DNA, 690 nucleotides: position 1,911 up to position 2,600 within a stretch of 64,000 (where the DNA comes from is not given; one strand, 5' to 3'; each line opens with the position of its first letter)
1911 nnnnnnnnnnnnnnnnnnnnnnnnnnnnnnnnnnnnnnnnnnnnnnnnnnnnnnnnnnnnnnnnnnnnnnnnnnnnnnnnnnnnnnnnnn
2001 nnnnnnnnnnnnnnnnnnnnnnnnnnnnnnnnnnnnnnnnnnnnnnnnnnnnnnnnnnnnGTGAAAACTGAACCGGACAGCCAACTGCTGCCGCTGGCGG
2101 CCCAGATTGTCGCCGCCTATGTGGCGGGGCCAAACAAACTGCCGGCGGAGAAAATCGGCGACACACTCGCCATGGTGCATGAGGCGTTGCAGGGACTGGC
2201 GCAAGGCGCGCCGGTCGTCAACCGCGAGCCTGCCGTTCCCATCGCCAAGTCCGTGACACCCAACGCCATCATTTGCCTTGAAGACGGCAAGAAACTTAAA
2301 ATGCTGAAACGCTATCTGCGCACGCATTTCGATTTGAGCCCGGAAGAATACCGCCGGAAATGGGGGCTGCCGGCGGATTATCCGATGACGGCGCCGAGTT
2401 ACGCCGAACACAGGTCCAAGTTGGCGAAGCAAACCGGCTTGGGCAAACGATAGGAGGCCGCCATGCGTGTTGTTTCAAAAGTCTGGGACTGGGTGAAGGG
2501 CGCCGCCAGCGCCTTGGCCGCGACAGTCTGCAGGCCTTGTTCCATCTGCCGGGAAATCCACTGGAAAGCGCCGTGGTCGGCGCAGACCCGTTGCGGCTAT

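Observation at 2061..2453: Phage-encoded Ros/MucR homolog with altered zinc-finger ligands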

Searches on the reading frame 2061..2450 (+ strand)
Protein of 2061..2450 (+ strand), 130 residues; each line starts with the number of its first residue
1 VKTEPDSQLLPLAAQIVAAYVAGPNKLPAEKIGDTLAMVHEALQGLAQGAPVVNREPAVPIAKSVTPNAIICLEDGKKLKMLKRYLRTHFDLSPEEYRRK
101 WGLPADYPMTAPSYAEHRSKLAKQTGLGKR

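Call 3: search_protein_families(library=pfam, proteins=[window:2061-2450:+], max_evalue=0.01)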
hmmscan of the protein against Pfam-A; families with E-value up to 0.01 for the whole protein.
window:2061-2450:+ (130 aa): 1 family
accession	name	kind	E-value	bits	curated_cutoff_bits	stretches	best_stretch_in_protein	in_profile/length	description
PF05443.17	ROS_MUCR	-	1.6e-43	148.1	25.4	1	9-128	2-123/123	ROS/MUCR transcriptional regulator protein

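Call 4: search_solved_structures(query=window:2061-2450:+, max_evalue=0.01, show_alignments=3)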
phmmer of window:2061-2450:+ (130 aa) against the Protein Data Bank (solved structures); distinct sequences matched with E-value up to 0.01: 1.
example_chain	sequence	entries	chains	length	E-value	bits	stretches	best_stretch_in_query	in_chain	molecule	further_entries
2jsp_A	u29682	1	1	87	2.9e-26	95.3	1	52-130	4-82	Transcriptional regulatory protein ros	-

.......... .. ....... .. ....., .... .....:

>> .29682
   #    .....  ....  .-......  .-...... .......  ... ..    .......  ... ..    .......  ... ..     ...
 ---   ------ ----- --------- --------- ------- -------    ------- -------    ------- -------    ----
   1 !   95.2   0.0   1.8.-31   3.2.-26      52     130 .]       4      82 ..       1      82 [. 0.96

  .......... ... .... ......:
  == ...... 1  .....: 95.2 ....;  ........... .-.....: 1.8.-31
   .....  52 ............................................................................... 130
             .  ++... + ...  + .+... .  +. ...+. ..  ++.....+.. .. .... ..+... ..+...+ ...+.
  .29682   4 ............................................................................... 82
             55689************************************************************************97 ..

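Call 6: search_dna_similar(query=window:2061-2450:+, collection=phages, mode=protein, max_rows=40)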
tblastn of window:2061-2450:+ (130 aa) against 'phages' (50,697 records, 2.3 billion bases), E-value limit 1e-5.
Records with a match: 6; places in all: 6; records where one place covers at least 80% of the query: 5.
Best place of each record, by identity: <60% 6.
By first word of the organism name: Erythrobacter 2; Bacteriophage 2; Mesorhizobium 1; Citromicrobium 1.
By host as written in the record: - 2; Erythrobacter sp. JL475 1; Mesorhizobium loti R7ANS 1; Erythrobacter litoralis DSM 8509 1; Citromicrobium bathyomarinum JL1366 1.
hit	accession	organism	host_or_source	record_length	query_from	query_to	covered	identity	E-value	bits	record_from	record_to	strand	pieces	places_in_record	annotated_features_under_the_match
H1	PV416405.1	Erythrobacter phage ZS04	Erythrobacter sp. JL475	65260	1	128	98%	48.8%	5e-23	98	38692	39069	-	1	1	ParB-like partition protein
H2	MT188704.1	Mesorhizobium phage Cp1R7A-A1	Mesorhizobium loti R7ANS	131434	6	130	96%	48.5%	2e-32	124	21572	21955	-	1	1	transcriptional regulator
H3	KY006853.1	Erythrobacter phage vB_EliS_R6L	Erythrobacter litoralis DSM 8509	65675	1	128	98%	47.3%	3e-22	96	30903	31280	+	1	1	MucR family transcriptional regulator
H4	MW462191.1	Bacteriophage sp.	freshwater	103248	9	130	94%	49.6%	2e-29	116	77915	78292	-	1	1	transcriptional regulator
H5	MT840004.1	Bacteriophage sp.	human fecal samples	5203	12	130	92%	37.5%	4e-17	82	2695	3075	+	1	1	record has no annotation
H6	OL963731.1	Citromicrobium phage vB_CbaS-RXM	Citromicrobium bathyomarinum JL1366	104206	61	125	50%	38.5%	1e-7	55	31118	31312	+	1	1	ROS/MUCR transcriptional regulator protein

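Call 8: search_protein_families(library=phrogs, proteins=[window:2061-2450:+], max_evalue=0.00001)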
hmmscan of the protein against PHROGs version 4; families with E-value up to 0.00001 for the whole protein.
window:2061-2450:+ (130 aa): 0 families

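Call 9: find_homologous_proteins(query=window:2061-2450:+, max_evalue=0.00001)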
Query window:2061-2450:+ (130 aa): 7986 proteins with E <= 0.00001 among 8000 candidates; the best 120 are listed.
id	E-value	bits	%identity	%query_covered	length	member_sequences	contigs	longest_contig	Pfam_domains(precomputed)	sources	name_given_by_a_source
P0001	7.2e-80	283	100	100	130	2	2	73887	PF05443.18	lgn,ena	-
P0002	1.4e-45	172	67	94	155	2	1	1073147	PF05443.18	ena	-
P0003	3.6e-45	171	67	98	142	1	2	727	PF05443.18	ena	-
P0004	7.1e-45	170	69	95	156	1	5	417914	PF05443.18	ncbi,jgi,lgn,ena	jgi:predicted transcriptional regulator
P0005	1.0e-44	170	69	92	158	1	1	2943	PF05443.18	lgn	-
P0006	1.1e-44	170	69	92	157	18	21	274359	PF05443.18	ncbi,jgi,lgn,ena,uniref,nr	ncbi:MAG: MucR family transcriptional regulator [Parvularcula sp.]|uniref:MucR family transcriptiona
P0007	4.9e-44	167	66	93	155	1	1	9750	PF05443.18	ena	-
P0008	5.2e-44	167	69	92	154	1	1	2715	PF05443.18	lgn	-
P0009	5.8e-44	167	64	98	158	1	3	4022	PF05443.18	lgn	-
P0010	5.9e-44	167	67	93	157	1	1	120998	PF05443.18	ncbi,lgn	ncbi:MAG: MucR family transcriptional regulator [Pseudomonadota bacterium]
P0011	9.7e-44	166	66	95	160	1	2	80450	PF05443.18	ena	-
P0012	1.1e-43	166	64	95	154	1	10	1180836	PF05443.18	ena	-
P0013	1.2e-43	166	66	98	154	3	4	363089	PF05443.18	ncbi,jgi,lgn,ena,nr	ncbi:MAG: MucR family transcriptional regulator [Oricola sp.]|jgi:predicted transcriptional regulato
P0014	1.6e-43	166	63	98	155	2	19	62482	PF05443.18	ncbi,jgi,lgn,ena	-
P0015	2.0e-43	165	66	98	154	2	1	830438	PF05443.18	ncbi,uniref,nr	ncbi:MucR family transcriptional regulator [Hyphococcus luteus]|uniref:Transcriptional regulator n=1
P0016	2.0e-43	165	66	90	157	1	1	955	PF05443.18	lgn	-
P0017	2.9e-43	165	64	93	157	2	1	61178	PF05443.18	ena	-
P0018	3.1e-43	165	66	98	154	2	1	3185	PF05443.18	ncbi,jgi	-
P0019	3.7e-43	165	66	92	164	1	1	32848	PF05443.18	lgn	-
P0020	4.1e-43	164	63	93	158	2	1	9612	PF05443.18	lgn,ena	-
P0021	4.4e-43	164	70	90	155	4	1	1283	PF05443.18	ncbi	-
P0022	4.4e-43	164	69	92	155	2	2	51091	PF05443.18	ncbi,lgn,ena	-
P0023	5.0e-43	164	66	90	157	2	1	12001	PF05443.18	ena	-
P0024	5.6e-43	164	69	90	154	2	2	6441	PF05443.18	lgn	-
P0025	6.2e-43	164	64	96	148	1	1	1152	PF05443.18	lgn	-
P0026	7.3e-43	164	63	98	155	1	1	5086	PF05443.18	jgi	jgi:predicted transcriptional regulator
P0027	8.0e-43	163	64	98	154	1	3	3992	PF05443.18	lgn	-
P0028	9.5e-43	163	67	93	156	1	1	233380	PF05443.18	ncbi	ncbi:MAG: MucR family transcriptional regulator [Pseudomonadota bacterium]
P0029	1.0e-42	163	66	98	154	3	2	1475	PF05443.18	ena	-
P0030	1.1e-42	163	66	93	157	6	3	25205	PF05443.18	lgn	-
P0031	1.1e-42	163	64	94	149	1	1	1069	PF05443.18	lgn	-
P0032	1.6e-42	162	69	92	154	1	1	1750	PF05443.18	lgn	-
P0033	1.9e-42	162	65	96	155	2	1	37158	PF05443.18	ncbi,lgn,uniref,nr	ncbi:MucR family transcriptional regulator [Hyphococcus sp.]|uniref:MucR family transcriptional regu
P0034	2.3e-42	162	68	90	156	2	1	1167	PF05443.18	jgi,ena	-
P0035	2.5e-42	162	64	98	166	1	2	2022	PF05443.18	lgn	-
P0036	2.5e-42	162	69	90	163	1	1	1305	PF05443.18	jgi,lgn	-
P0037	2.9e-42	162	62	98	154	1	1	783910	PF05443.18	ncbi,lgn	-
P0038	3.2e-42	162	62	95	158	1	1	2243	PF05443.18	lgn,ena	-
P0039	3.3e-42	161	67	90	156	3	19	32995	PF05443.18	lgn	-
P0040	3.4e-42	161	67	90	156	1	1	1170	PF05443.18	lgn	-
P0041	3.5e-42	161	66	90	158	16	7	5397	PF05443.18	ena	-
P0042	4.7e-42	161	65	92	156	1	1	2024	PF05443.18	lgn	-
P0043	6.7e-42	160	65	94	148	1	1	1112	PF05443.18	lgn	-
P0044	6.7e-42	160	66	90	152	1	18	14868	PF05443.18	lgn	-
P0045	7.2e-42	160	67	90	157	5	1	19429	PF05443.18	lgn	-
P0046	7.2e-42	160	66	92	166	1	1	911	PF05443.18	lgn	-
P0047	8.4e-42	160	66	92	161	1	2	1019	PF05443.18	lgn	-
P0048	8.7e-42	160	67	92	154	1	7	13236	PF05443.18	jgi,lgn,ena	jgi:predicted transcriptional regulator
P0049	9.3e-42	160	63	98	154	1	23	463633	PF05443.18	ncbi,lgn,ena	-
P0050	9.5e-42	160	63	98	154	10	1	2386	PF05443.18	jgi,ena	-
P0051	1.1e-41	160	67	96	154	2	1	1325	PF05443.18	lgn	-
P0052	1.2e-41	160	65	92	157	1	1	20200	PF05443.18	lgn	-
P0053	1.3e-41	160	63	92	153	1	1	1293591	PF05443.18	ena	-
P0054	1.5e-41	159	65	98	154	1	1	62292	PF05443.18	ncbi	-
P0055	1.6e-41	159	66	92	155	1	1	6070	PF05443.18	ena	-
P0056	2.0e-41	159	64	95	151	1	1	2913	PF05443.18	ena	-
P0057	2.1e-41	159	66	90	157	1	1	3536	PF05443.18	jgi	-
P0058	2.1e-41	159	66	92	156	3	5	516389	PF05443.18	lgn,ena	-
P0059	2.4e-41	159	61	96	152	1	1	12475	PF05443.18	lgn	-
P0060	3.1e-41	158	61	97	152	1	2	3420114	PF05443.18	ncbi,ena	-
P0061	3.2e-41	158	63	95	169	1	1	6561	PF05443.18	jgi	jgi:predicted transcriptional regulator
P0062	3.2e-41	158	66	90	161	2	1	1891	PF05443.18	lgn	-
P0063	3.3e-41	158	62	97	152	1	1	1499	PF05443.18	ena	-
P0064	3.3e-41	158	66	92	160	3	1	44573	PF05443.18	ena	-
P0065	3.7e-41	158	63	98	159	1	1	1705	PF05443.18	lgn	-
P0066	3.8e-41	158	64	92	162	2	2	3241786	PF05443.18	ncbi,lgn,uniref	ncbi:MucR family transcriptional regulator [Hyphococcus sp. DH-69]|uniref:MucR family transcriptiona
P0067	3.8e-41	158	62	92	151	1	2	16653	PF05443.18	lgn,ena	-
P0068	3.9e-41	158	61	95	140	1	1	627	PF05443.18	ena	-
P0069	5.2e-41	158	63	94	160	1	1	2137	PF05443.18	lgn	-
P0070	5.5e-41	158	63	96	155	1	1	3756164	PF05443.18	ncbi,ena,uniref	ncbi:MucR family transcriptional regulator [Hyphococcus sp.]|uniref:MucR family transcriptional regu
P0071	5.9e-41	157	61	96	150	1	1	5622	PF05443.18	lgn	-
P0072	5.9e-41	157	67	90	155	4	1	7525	PF05443.18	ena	-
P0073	6.7e-41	157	65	92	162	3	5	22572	PF05443.18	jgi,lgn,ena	-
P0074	7.4e-41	157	63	94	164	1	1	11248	PF05443.18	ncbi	-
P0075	7.5e-41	157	63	90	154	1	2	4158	PF05443.18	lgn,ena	-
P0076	7.6e-41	157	61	95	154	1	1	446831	PF05443.18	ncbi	-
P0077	7.7e-41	157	62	94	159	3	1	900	PF05443.18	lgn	-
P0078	1.0e-40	157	61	94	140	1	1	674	PF05443.18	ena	-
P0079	1.0e-40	157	66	90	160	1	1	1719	PF05443.18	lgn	-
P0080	1.1e-40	156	66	90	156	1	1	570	PF05443.18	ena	-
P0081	1.3e-40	156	59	98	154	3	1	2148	PF05443.18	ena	-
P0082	1.4e-40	156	61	95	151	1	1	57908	PF05443.18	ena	-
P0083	1.4e-40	156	64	95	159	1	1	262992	PF05443.18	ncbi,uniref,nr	ncbi:MucR family transcriptional regulator [Hyphococcus luteus]|uniref:MucR family transcriptional r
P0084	1.4e-40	156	63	94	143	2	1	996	PF05443.18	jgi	-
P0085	1.6e-40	156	63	97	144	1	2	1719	PF05443.18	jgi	jgi:predicted transcriptional regulator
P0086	2.0e-40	156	64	92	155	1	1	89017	PF05443.18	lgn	-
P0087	2.0e-40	156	60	94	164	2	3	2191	PF05443.18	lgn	-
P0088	2.2e-40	156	64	92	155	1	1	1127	PF05443.18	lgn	-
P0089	2.3e-40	156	61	98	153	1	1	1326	PF05443.18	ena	-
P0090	2.4e-40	155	61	98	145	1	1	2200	PF05443.18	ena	-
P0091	2.7e-40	155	62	98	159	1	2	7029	PF05443.18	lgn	-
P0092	2.9e-40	155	61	98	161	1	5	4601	PF05443.18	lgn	-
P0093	2.9e-40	155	62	96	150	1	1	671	PF05443.18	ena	-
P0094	3.0e-40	155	60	95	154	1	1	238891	PF05443.18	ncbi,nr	ncbi:MAG: MucR family transcriptional regulator [Parvularculaceae bacterium]|nr:MucR family transcri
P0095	3.1e-40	155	61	92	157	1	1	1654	PF05443.18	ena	-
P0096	3.2e-40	155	60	95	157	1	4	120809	PF05443.18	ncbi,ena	ncbi:MAG: MucR family transcriptional regulator [Parvularculaceae bacterium]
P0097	3.2e-40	155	61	96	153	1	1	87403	PF05443.18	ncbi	-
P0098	3.2e-40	155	61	93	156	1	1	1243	PF05443.18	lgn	-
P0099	3.3e-40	155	60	98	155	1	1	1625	PF05443.18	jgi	-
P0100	3.3e-40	155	63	93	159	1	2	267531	PF05443.18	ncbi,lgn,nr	ncbi:MAG: transcriptional regulator [Alphaproteobacteria bacterium]|nr:transcriptional regulator [Al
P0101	3.7e-40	155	62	94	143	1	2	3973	PF05443.18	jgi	jgi:predicted transcriptional regulator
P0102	3.9e-40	155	61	94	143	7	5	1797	PF05443.18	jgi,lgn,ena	-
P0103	3.9e-40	155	61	98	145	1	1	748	PF05443.18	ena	-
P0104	4.0e-40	155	59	99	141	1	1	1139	PF05443.18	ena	-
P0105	4.1e-40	155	63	92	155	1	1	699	PF05443.18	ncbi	-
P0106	4.2e-40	155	63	94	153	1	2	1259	PF05443.18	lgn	-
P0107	4.2e-40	155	62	95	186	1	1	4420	PF05443.18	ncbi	-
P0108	4.2e-40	155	58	98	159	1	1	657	PF05443.18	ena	-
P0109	4.3e-40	155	61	94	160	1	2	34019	PF05443.18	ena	-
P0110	4.4e-40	155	62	94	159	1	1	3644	PF05443.18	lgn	-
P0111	4.4e-40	155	64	92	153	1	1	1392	PF05443.18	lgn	-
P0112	4.7e-40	154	62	98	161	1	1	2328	PF05443.18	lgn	-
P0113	4.9e-40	154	62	90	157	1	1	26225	PF05443.18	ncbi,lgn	ncbi:MAG: MucR family transcriptional regulator [Pseudomonadota bacterium]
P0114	4.9e-40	154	62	94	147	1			PF05443.18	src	-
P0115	5.2e-40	154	61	94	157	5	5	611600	PF05443.18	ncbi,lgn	-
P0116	5.2e-40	154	64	90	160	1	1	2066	PF05443.18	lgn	-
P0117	5.3e-40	154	63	97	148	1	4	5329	PF05443.18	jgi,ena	jgi:predicted transcriptional regulator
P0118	5.6e-40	154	60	97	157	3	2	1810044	PF05443.18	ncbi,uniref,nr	ncbi:MucR family transcriptional regulator [Parvularcula flava]|uniref:MucR family transcriptional r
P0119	5.7e-40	154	61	96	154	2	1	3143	PF05443.18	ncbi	-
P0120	5.7e-40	154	59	97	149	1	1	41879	PF05443.18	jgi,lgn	-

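Call 14: find_encoding_contigs(protein=P0001, flank=10000, max_places=6)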
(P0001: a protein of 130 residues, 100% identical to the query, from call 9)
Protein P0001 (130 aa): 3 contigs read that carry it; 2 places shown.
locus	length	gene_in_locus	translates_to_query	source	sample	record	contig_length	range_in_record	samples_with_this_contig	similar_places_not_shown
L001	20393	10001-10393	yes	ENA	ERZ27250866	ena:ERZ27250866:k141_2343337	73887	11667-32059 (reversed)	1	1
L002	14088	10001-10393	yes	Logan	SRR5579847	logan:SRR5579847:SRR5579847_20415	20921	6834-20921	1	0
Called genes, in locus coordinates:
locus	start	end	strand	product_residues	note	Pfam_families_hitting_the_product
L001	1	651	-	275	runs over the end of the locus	PF02086:MethyltransfD12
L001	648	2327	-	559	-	PF00145:DNA_methylase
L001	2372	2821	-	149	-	-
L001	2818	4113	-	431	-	PF13730:HTH_36, PF11638:DnaA_N (weak)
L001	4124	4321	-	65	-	PF07750:GcrA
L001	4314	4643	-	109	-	PF08784:RPA_C (faint)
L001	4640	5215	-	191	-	-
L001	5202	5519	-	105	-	-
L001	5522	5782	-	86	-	PF10073:GapR_DNA-bd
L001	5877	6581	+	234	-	-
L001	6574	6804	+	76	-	-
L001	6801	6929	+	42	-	-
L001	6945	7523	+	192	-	-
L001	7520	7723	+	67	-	-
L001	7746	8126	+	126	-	-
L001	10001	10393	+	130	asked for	PF05443:ROS_MUCR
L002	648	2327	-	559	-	PF00145:DNA_methylase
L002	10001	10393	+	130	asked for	PF05443:ROS_MUCR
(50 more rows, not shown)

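Call 15: find_related_loci(query=window:2061-2450:+, collection=viral_contigs, flank=5000)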
Query window:2061-2450:+ (130 aa) in viral_contigs; peptide patterns used: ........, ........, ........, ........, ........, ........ (x = any residue, [..] = any of these).
45 stretches matched a pattern; 34 encode a relative of the query (tblastn E <= 1e-3); 34 distinct loci.
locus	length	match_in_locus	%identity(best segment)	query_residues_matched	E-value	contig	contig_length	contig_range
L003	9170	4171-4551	59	6-130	1e-43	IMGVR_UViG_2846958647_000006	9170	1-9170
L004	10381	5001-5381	59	6-130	9e-43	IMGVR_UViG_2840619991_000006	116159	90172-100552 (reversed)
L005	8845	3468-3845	58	6-129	6e-42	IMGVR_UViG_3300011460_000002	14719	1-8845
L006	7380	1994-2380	53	3-130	1e-39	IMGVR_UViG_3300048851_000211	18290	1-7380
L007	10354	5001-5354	55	12-128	4e-39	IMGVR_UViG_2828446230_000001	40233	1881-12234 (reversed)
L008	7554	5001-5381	52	7-130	6e-39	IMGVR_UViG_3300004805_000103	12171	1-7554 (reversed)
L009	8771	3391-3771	53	2-129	5e-38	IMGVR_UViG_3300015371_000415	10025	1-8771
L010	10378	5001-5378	53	8-130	9e-38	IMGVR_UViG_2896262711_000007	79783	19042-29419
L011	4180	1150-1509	55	9-129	3e-37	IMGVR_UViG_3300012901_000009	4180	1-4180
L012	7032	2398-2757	55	9-129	3e-37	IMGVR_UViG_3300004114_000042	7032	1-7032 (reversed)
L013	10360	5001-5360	55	9-129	3e-37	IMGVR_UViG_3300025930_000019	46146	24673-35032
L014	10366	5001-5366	50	8-128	1e-36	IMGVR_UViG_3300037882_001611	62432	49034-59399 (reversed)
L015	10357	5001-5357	53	15-130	9e-37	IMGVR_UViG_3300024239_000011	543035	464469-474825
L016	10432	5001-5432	43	1-130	2e-36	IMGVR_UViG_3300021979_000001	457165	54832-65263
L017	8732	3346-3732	52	3-130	2e-36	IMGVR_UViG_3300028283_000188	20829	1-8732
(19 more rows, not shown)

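Call 17: search_protein_representatives(protein=window:2061-2450:+)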
Query: 130 residues. Proteins with E-value up to 0.001 (for the whole library): 6608; up to 1e-10: 4294; up to 1e-30: 115. The best 150 are listed.
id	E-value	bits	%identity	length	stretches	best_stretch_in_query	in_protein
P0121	7.2e-60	216.9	69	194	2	50-130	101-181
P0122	3.9e-50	185.4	41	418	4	40-125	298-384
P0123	4.9e-45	168.9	52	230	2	12-130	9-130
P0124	2.6e-42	160.1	50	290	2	9-129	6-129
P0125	2.9e-42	160.0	55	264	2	30-129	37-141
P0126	1.0e-39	151.8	48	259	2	14-130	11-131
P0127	2.1e-39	150.7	56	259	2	64-128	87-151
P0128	2.3e-39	150.6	45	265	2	46-130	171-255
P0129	4.1e-39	149.8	48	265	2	4-129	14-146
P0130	5.0e-38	146.3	59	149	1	7-130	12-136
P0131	1.6e-37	144.7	57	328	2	47-130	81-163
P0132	3.7e-37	143.5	49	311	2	13-130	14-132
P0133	4.9e-37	143.1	59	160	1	6-129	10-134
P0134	8.5e-37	142.3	44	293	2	54-129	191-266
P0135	1.3e-36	141.7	54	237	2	52-130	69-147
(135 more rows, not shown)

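Call 39: find_encoding_contigs(protein=P0004, flank=6000, max_places=2)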
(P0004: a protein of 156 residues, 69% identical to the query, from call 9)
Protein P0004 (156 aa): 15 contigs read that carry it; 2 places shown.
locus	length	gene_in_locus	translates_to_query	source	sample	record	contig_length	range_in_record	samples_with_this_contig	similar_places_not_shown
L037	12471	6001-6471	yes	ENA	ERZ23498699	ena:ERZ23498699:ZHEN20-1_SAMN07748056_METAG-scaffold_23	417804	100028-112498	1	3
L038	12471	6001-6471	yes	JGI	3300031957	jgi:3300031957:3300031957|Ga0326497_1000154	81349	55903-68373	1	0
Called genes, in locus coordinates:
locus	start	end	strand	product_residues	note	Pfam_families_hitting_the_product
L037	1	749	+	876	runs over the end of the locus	PF07660:STN (faint), PF07715:Plug, PF00593:TonB_dep_Rec_b-barrel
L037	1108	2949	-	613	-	PF00733:Asn_synthase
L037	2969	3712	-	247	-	PF13471:Transglut_core3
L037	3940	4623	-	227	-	PF00392:GntR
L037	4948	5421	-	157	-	-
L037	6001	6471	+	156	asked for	PF05443:ROS_MUCR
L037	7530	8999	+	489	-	PF00501:AMP-binding, PF13193:AMP-binding_C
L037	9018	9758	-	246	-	PF00440:TetR_N, PF17939:TetR_C_30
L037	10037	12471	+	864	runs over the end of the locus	PF07715:Plug, PF00593:TonB_dep_Rec_b-barrel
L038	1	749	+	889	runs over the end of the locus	PF07660:STN (faint), PF07715:Plug, PF00593:TonB_dep_Rec_b-barrel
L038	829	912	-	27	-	-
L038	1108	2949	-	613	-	PF00733:Asn_synthase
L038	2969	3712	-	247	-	PF13471:Transglut_core3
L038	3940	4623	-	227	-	PF00392:GntR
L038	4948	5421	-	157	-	-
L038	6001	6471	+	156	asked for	PF05443:ROS_MUCR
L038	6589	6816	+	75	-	PF05443:ROS_MUCR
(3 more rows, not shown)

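Call 40: find_encoding_contigs(protein=P0015, flank=6000, max_places=2)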
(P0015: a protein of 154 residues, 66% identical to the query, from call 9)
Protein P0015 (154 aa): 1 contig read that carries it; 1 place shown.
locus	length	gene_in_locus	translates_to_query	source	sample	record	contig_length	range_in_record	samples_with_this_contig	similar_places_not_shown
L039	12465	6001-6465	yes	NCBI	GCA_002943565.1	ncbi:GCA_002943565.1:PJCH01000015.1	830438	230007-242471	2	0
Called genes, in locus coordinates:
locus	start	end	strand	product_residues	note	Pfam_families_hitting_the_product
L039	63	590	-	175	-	PF02620:YceD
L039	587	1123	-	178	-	PF03981:Ubiq_cyt_C_chap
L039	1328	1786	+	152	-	PF04355:BamE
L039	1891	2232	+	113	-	-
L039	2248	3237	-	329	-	PF00586:AIRS, PF02769:AIRS_C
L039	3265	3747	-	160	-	PF01029:NusB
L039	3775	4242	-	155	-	PF22811:Zn_ribbon_NrdR, PF03477:ATP-cone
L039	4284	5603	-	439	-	PF00464:SHMT, PF00155:Aminotran_1_2, PF01041:DegT_DnrJ_EryC1 (weak)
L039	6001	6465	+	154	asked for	PF05443:ROS_MUCR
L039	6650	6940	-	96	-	-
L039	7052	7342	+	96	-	PF06627:DUF1153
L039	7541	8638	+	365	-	PF00448:SRP54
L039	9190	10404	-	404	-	PF01476:LysM, PF23446:LysM1_NFP_LYK (faint), PF23462:LysM3_NFP (faint), PF23473:LysM3_LYK4_5 (faint), PF01476:LysM, PF01551:Peptidase_M23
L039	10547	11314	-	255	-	PF01975:SurE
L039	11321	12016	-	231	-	PF01569:PAP2, PF22778:VCPO_2nd (faint)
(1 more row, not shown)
